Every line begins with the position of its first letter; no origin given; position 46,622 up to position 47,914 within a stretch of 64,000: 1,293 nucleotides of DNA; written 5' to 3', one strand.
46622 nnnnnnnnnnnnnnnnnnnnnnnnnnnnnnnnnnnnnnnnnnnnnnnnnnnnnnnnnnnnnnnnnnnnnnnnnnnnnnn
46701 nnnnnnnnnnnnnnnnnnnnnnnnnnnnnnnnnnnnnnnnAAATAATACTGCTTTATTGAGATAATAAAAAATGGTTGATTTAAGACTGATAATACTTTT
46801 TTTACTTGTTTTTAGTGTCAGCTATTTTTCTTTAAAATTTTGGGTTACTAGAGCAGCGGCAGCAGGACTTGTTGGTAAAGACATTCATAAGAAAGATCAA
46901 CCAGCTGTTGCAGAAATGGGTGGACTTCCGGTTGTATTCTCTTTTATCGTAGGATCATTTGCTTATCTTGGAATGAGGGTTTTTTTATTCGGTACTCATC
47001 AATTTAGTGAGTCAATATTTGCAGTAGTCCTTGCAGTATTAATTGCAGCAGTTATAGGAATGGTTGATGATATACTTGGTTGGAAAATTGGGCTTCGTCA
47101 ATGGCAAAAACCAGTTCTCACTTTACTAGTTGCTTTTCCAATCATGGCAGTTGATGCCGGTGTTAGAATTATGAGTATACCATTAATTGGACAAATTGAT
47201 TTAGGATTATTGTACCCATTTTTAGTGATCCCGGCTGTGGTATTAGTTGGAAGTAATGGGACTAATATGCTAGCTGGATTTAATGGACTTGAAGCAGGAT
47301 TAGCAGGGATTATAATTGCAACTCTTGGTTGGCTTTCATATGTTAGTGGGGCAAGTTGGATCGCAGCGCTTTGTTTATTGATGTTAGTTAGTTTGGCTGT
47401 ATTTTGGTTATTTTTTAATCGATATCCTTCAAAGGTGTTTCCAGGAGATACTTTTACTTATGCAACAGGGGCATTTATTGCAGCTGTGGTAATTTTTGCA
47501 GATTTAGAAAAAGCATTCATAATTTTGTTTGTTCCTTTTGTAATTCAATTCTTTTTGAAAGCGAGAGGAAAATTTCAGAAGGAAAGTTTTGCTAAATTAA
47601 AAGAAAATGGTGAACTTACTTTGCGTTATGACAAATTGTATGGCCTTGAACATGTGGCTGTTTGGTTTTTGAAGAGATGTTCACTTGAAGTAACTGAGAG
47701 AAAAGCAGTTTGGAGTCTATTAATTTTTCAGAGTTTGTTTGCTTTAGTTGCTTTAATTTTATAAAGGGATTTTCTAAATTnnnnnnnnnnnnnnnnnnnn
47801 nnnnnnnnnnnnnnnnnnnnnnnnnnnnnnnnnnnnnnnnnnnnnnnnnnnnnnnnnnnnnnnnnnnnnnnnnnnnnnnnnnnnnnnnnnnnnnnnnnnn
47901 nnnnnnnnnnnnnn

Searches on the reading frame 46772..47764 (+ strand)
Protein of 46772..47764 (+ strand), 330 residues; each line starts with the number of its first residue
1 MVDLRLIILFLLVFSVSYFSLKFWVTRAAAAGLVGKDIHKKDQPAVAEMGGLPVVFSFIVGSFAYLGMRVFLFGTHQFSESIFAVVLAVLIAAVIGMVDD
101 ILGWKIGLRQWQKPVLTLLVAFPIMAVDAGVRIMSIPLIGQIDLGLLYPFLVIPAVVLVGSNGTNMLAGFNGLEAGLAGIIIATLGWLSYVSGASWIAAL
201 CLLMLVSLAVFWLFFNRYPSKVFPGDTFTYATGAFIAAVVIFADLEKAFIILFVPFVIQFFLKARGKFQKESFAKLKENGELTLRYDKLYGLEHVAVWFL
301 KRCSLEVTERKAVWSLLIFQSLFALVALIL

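Call 51: search_protein_families(library=pfam, proteins=[window:46772-47764:+], max_evalue=0.001)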
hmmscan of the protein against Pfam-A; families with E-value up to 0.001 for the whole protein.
window:46772-47764:+ (330 aa): 1 family
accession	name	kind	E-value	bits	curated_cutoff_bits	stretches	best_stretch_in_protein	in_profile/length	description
PF00953.26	Glycos_transf_4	-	1.4e-29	103.6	27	1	83-242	2-158/160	Glycosyl transferase family 4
